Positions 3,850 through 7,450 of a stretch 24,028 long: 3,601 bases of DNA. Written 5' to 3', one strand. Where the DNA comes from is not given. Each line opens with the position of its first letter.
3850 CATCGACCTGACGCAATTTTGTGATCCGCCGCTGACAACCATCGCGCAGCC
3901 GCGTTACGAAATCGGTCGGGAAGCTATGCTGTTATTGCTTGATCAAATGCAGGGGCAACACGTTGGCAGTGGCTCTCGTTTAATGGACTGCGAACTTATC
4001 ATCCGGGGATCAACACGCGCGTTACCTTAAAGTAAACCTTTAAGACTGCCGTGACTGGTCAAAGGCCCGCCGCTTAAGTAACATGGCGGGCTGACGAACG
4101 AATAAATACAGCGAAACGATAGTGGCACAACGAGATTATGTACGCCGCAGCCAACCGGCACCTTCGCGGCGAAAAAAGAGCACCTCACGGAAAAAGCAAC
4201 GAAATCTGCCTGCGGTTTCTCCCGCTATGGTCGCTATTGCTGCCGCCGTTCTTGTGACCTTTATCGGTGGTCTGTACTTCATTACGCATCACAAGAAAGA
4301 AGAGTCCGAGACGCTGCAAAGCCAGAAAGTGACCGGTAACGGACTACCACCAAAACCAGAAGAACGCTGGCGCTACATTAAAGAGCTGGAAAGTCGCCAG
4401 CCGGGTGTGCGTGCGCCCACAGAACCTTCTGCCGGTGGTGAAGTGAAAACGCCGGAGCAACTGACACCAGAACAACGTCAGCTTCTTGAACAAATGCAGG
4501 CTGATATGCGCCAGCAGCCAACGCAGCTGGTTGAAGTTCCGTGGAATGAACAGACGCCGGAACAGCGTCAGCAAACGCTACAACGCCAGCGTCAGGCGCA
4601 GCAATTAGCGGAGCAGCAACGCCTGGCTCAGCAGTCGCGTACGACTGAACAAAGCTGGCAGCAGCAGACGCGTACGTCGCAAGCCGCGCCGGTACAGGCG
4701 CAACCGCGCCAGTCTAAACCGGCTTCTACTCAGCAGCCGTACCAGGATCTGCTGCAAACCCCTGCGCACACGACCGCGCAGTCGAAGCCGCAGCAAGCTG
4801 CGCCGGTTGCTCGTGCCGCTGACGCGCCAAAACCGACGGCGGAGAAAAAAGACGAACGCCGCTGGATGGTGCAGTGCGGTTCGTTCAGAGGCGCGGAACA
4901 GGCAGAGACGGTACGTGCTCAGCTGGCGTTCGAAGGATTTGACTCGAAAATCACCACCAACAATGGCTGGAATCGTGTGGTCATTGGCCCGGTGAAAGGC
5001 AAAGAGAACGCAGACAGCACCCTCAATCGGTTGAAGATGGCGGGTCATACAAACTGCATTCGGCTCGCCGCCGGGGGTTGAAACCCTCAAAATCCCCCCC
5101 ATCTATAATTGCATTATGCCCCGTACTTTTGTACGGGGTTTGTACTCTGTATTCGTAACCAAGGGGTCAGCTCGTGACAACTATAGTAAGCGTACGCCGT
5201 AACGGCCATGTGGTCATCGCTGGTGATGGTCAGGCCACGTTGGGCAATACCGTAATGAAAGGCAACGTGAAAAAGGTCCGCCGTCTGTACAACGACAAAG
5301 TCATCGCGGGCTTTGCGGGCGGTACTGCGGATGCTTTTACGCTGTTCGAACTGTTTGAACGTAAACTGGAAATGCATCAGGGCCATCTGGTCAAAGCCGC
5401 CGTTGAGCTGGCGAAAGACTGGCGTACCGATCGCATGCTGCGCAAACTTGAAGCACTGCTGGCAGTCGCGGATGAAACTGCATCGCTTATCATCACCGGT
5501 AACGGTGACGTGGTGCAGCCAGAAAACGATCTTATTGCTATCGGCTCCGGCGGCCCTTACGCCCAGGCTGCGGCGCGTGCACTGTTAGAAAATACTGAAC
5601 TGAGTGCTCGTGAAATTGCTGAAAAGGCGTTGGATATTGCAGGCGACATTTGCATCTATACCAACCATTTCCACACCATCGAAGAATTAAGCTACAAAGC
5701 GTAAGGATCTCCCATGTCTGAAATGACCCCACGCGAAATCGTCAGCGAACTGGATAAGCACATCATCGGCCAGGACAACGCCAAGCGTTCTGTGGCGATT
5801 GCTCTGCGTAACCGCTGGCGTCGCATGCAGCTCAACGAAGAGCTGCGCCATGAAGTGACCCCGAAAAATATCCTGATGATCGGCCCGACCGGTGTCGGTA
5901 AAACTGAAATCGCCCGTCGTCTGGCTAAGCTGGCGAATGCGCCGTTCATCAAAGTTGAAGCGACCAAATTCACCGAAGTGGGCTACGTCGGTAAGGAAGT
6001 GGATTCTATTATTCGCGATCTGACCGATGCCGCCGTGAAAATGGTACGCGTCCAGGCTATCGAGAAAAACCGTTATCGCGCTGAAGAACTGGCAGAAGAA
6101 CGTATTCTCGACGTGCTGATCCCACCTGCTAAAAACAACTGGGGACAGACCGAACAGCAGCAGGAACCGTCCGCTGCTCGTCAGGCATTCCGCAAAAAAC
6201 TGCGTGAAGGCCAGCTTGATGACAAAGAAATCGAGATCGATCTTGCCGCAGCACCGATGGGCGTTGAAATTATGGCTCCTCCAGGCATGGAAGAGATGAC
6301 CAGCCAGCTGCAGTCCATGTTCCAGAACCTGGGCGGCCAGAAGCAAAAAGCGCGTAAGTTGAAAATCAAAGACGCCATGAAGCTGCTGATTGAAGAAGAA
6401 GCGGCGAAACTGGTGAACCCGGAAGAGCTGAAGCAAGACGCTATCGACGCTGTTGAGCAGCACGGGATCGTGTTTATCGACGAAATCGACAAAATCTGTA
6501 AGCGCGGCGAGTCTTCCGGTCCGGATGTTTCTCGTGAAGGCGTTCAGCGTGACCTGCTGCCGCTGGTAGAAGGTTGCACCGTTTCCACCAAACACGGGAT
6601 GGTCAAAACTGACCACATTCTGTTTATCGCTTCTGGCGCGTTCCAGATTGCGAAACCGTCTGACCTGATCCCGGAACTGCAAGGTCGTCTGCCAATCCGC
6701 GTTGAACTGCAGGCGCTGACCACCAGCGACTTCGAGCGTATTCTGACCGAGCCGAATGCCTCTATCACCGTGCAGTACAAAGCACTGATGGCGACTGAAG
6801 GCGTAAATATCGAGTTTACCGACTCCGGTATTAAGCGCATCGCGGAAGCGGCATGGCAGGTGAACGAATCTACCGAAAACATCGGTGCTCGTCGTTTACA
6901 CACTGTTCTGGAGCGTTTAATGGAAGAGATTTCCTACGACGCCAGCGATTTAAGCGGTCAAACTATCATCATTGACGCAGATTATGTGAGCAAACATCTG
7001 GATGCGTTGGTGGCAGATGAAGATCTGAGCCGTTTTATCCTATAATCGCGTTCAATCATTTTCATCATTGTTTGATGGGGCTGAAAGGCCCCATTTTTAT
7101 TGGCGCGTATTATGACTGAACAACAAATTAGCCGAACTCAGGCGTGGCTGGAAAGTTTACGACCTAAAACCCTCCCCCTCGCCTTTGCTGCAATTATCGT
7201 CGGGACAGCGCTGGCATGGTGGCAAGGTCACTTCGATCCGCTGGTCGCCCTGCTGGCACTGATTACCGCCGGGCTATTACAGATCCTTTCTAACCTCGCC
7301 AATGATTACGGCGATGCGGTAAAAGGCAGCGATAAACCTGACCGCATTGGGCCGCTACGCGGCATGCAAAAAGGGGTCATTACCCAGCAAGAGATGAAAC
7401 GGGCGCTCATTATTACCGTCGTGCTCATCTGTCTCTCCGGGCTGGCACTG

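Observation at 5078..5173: hslVU heat-shock promoter overlaps the ftsN stop, followed by a perfect leader hairpin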

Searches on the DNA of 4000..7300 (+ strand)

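Call 5: search_rna_families(source=window, start=4000, end=7300, threshold=evalue, max_evalue=10)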
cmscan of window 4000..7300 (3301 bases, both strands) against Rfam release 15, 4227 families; matches with E-value up to 10: 5.
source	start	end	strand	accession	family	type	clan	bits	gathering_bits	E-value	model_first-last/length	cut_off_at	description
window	5119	5176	+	RF02401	ClpQY_promoter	Cis-reg;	-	63.6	42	3.3e-12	1-57/57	no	ClpQY promoter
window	6019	6096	+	RF00572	SNORD66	Gene; snRNA; snoRNA; CD-box;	-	19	32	0.76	1-76/76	no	Small nucleolar RNA SNORD66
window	4515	4760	-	RF01390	isrG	Gene; sRNA;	-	16.5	100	0.17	1-279/279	no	isrG Hfq binding RNA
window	5102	5146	+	RF02837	anti-hemB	Gene; sRNA;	-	15.5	49.5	3.2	1-81/81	no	Burkholderia RNA 7 (anti-hemB)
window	7053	7097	-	RF00032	Histone3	Cis-reg;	-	14.4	34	5.1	1-46/46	no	Histone 3' UTR stem-loop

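Call 7: search_rna_families(source=window, start=5000, end=5300, threshold=gathering, show_alignments=1)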
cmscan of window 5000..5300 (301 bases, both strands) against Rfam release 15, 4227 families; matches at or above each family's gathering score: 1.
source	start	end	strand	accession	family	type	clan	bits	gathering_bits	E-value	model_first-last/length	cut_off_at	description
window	5119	5176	+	RF02401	ClpQY_promoter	Cis-reg;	-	63.6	42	3e-13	1-57/57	no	ClpQY promoter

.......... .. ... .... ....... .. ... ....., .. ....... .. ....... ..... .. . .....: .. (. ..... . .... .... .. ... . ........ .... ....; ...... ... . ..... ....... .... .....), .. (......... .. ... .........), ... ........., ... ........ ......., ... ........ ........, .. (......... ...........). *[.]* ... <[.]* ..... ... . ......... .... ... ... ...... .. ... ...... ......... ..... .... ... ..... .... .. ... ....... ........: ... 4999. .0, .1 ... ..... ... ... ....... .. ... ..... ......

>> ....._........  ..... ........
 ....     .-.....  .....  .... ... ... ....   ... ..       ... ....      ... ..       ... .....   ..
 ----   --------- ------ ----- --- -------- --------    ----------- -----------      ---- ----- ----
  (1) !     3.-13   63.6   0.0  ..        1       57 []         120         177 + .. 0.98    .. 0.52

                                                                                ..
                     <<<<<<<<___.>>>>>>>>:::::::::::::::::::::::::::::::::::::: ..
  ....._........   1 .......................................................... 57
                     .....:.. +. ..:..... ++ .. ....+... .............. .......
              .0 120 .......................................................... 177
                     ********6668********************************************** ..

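Call 8: search_dna_similar(query=window:4900-5400:+, collection=ecoli_genomes, mode=near, max_rows=8)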
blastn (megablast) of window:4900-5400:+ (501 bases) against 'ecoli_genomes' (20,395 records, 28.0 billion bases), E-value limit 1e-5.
Records with a match: 5426; places in all: 5427; records where one place covers at least 80% of the query: 5426.
Genomes with a match: 5426 of 5426; with a place that covers at least 80% of the query: 5426. Places per genome that has any: lowest 1, median 1, highest 2. On chromosomes: 5425 places; on plasmids: 2.
Best place of each record, by identity: >=99% 5095; 95-99% 331.
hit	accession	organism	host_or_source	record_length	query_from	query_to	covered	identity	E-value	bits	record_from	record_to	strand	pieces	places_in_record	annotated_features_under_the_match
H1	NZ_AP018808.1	Escherichia coli strain E2865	Bos taurus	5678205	1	501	100%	100.0%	0e+0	926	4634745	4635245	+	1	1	hslV: ATP-dependent protease subunit HslV | ftsN: cell division protein FtsN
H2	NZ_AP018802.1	Escherichia coli strain E2863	Bos taurus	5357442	1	501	100%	100.0%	0e+0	926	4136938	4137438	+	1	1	hslV: ATP-dependent protease subunit HslV | ftsN: cell division protein FtsN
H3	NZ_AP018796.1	Escherichia coli strain E2855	Bos taurus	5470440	1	501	100%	100.0%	0e+0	926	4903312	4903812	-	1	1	hslV: ATP-dependent protease subunit HslV | ftsN: cell division protein FtsN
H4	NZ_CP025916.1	Escherichia coli strain 120899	Homo sapiens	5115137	1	501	100%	100.0%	0e+0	926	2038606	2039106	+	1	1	hslV: ATP-dependent protease subunit HslV | ftsN: cell division protein FtsN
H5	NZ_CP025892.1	Escherichia coli strain 503025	Homo sapiens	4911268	1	501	100%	100.0%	0e+0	926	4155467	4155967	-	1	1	hslV: ATP-dependent protease subunit HslV | ftsN: cell division protein FtsN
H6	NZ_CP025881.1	Escherichia coli strain 503440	Homo sapiens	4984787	1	501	100%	100.0%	0e+0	926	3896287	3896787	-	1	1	hslV: ATP-dependent protease subunit HslV | ftsN: cell division protein FtsN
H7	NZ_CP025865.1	Escherichia coli strain 504211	Homo sapiens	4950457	1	501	100%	100.0%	0e+0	926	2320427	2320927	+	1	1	hslV: ATP-dependent protease subunit HslV | ftsN: cell division protein FtsN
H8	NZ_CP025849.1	Escherichia coli strain 600468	Homo sapiens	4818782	1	501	100%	100.0%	0e+0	926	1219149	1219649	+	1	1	hslV: ATP-dependent protease subunit HslV | ftsN: cell division protein FtsN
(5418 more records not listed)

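Call 36: build_rna_model(alignment_id=A1, structure=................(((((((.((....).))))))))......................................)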
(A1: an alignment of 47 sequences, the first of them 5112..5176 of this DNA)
Model R1 built from alignment A1 (47 sequences, 78 columns); structure: as given.
model positions 65; base pairs 9; branch points 0; effective number of sequences 14.91; information 0.863 bits per position. Calibrated on 0.2 Mb of random sequence (short: E-values are rough).
structure used (alignment columns):
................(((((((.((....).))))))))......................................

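Call 37: search_with_rna_model(model_id=R1, sources=[window, L003, L004, L008, L009, L012, L014, L017, L018, L021, L022, L023, L024, L031, L032, L033, L034, L035, L038, L039, L042, L044, L046, L048, L050, L051, L053, L054, L055, L056, L057, L060, L061, L064, L065, L068, L069, L071, L073, L074, L075, L076, L078, L080, L085, L091, L094, L095, L096, L098, L099, L104, L105, L106, L109, L113, L116, L117, L118, L043, L052, L082, L079, L101, L112], make_alignment=true, max_evalue=0.01)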
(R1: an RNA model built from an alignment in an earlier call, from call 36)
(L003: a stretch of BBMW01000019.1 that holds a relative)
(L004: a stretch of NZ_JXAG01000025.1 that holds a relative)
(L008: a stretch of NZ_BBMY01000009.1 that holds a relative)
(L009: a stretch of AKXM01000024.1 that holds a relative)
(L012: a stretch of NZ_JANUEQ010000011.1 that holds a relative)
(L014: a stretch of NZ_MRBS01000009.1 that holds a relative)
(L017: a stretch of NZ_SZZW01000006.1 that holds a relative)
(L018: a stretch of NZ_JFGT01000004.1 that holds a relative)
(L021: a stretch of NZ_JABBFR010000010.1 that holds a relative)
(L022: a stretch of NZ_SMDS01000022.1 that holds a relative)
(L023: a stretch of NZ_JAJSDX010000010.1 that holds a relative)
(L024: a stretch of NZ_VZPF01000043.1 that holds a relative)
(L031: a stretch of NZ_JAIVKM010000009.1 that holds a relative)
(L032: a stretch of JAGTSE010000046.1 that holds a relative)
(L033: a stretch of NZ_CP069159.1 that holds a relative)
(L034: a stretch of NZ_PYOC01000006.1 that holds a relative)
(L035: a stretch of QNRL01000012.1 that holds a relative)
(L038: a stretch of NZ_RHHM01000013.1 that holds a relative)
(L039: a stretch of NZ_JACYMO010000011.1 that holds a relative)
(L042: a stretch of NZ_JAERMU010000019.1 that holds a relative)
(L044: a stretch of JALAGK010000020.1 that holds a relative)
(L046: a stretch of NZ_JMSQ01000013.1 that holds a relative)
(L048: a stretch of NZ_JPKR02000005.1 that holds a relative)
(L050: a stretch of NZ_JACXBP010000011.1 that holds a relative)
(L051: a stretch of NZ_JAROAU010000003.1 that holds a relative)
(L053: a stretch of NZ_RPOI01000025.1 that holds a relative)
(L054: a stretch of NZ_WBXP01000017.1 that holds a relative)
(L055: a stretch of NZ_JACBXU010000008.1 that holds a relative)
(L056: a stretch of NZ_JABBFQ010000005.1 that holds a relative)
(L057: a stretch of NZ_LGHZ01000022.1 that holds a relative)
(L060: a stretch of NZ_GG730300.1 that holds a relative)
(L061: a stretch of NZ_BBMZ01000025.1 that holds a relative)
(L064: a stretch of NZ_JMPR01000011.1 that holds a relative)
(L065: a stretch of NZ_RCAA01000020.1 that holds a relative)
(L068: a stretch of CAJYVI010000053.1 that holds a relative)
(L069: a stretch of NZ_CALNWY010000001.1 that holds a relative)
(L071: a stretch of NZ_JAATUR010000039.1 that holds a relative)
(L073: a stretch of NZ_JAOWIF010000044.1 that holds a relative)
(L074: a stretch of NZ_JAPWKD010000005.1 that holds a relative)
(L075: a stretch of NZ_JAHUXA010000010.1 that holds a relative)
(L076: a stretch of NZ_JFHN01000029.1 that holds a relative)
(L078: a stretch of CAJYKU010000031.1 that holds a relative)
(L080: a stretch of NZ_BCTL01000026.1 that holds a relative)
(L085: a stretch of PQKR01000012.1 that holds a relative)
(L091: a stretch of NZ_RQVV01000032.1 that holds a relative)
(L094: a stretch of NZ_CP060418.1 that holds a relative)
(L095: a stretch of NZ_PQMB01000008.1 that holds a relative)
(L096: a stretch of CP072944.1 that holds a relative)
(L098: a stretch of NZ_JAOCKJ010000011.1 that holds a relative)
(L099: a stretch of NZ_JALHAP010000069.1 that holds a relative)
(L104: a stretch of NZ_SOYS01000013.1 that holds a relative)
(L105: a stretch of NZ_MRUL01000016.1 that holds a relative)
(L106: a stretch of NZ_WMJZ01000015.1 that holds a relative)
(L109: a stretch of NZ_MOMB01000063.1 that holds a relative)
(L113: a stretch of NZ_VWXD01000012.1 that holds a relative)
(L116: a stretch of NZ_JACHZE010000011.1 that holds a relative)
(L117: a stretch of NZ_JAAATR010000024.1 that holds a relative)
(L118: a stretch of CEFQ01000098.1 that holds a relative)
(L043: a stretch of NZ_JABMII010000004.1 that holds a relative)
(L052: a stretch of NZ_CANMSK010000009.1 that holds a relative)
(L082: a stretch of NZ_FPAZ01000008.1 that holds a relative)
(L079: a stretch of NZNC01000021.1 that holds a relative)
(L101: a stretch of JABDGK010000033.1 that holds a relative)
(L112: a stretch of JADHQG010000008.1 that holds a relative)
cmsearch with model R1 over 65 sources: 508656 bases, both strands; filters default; matches with E-value up to 0.01: 56.
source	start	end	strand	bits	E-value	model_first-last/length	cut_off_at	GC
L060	8032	8097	-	79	3.1e-22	1-65/65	no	0.59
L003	1921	1986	+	76.4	2.2e-21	1-65/65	no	0.58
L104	1225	1289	-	75.1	5.5e-21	1-65/65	no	0.58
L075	2382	2446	+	73.9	1.4e-20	1-65/65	no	0.55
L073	255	321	-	73.6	1.8e-20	1-65/65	no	0.57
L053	7311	7377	-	73.5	1.8e-20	1-65/65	no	0.55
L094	1761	1826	+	73.3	2.2e-20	1-65/65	no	0.62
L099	7000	7064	-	73.1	2.5e-20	1-65/65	no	0.52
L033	1367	1432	+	72.9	3e-20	1-65/65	no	0.56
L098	3676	3739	+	72.4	4.2e-20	1-65/65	no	0.64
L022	302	366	+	71.9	6.2e-20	1-65/65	no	0.62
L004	3741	3807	+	71.3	9.5e-20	1-65/65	no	0.58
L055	615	678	-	70.3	2e-19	1-65/65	no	0.64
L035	1653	1717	+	69.3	4e-19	1-65/65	no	0.58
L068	8363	8427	-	69.3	4e-19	1-65/65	no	0.58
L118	1983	2046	+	69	5e-19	1-65/65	no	0.58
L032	636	702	+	68.9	5.7e-19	1-65/65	no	0.57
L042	3522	3586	+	68.6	6.8e-19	1-65/65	no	0.6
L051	1649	1714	+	68.3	9e-19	1-65/65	no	0.59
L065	3825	3889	+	68.1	9.8e-19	1-65/65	no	0.52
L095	4495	4561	+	66.9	2.6e-18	1-65/65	no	0.52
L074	655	717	+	65.8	5.5e-18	1-65/65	no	0.6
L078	6516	6579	-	65.6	6.6e-18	1-65/65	no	0.56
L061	910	973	-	64.5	1.4e-17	1-65/65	no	0.59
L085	144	207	+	64.5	1.4e-17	1-65/65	no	0.59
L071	785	851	+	63.9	2.3e-17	1-65/65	no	0.51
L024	9413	9475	+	63.8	2.4e-17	1-65/65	no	0.59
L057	582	648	-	63.4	3.4e-17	1-65/65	no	0.55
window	5110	5176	+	62.8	5.2e-17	1-65/65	no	0.49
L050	2624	2688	+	62.2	8.1e-17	1-65/65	no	0.63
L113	896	959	+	61.3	1.5e-16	1-65/65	no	0.58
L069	3997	4061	+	61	1.9e-16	1-65/65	no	0.63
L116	299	361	-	59.1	8.3e-16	1-65/65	no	0.62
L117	8093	8155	-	59.1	8.3e-16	1-65/65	no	0.62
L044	1926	1989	+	58.1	1.7e-15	1-65/65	no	0.56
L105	2397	2462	-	58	1.8e-15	1-65/65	no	0.55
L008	2309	2375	+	57.9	1.9e-15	1-65/65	no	0.52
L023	10288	10351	-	56.7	4.9e-15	1-65/65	no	0.56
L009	256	319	-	56.5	5.4e-15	1-65/65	no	0.62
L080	1916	1979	-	56.5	5.4e-15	1-65/65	no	0.62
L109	3055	3119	-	56.2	6.6e-15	1-65/65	no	0.58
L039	4053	4117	+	56.1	7.3e-15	1-65/65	no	0.58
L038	3283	3347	+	54.6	2.3e-14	1-65/65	no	0.52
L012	741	803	-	54.2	3e-14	1-65/65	no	0.49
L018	1302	1366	+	53.5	5.3e-14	1-65/65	no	0.51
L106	1468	1533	+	53.2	6.2e-14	1-65/65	no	0.64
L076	4799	4864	-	52.7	9.2e-14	1-65/65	no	0.55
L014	10906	10971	+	52.6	9.7e-14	1-65/65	no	0.59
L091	13550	13614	+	52.2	1.3e-13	1-65/65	no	0.6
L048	1492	1550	+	46.2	1.2e-11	1-65/65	no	0.58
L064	10306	10366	-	44.1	5.6e-11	1-65/65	no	0.52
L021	827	888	-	40.2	9.9e-10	1-65/65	no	0.5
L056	1559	1620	+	40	1.2e-09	1-65/65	no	0.52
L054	10240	10314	-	32.2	3.7e-07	1-65/65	no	0.52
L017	5334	5397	+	26.3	3e-05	1-65/65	no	0.45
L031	4193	4225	+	25.5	5.2e-05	1-65/65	no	0.55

Alignment A2: 56 matches aligned to the model, 96 columns, each read 5' to 3' on its own strand. Consensus structure (alignment columns), stored with it:
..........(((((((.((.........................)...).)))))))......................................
